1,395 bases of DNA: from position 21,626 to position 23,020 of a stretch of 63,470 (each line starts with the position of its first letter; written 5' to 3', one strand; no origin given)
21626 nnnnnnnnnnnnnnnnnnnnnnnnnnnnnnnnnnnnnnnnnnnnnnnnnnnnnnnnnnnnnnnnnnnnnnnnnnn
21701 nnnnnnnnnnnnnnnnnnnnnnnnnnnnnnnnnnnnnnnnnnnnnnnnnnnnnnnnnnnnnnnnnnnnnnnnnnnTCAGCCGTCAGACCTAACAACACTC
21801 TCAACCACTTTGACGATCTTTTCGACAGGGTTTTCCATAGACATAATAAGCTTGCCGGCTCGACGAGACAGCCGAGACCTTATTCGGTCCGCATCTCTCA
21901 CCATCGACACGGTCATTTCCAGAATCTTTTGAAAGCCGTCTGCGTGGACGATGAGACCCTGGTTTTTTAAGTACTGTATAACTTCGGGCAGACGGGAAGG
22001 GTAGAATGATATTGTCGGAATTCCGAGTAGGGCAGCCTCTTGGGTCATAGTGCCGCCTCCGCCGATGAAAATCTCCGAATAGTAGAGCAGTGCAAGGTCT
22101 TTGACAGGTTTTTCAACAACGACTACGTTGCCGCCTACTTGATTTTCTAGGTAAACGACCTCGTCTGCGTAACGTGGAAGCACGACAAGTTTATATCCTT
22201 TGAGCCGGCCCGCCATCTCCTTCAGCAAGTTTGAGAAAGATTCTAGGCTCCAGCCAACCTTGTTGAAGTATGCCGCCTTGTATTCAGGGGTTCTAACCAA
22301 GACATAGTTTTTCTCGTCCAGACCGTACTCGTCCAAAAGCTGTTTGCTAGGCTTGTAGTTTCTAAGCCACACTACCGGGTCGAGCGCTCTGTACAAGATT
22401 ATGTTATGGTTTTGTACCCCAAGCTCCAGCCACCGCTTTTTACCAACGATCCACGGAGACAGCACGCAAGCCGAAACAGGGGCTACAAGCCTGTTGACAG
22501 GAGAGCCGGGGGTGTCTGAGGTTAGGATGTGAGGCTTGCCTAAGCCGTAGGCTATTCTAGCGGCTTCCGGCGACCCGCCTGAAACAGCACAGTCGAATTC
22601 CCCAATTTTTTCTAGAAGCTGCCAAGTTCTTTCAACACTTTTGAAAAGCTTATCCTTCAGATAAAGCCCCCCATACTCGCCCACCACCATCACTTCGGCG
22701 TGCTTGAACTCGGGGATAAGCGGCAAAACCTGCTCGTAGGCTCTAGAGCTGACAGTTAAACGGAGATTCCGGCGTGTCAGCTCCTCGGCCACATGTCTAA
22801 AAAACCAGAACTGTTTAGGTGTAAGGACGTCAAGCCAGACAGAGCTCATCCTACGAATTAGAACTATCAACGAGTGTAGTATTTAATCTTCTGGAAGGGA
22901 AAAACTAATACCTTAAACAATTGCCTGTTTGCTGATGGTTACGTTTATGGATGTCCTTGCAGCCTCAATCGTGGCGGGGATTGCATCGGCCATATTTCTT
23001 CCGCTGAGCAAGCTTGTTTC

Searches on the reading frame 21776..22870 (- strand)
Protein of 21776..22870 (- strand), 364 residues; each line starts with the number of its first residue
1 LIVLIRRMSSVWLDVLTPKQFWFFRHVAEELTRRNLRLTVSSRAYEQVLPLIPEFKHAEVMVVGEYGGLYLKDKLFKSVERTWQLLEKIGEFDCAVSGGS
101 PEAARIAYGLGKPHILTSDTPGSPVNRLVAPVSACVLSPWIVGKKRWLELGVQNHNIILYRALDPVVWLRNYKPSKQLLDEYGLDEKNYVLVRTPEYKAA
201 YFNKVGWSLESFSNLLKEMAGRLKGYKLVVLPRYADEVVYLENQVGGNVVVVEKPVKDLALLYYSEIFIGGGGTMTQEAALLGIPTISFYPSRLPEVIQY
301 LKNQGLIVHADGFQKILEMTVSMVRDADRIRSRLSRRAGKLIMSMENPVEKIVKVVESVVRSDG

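Call 14: find_related_loci(query=window:21776-22870:-, collection=genome_contigs, flank=10000)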
Query window:21776-22870:- (364 aa) in genome_contigs; peptide patterns used: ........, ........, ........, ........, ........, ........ (x = any residue, [..] = any of these).
65 stretches matched a pattern; 2 encode a relative of the query (tblastn E <= 1e-3); 1 distinct loci.
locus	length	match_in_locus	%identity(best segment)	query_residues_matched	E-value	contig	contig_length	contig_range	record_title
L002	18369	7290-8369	92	2-361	0e+0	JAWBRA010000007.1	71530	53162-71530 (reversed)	MAG: Candidatus Caldarchaeum sp. isolate JZ-1_201705_bins_59 JZ-1_201705_bins_59_scaffold_7, whole genome shotgun sequen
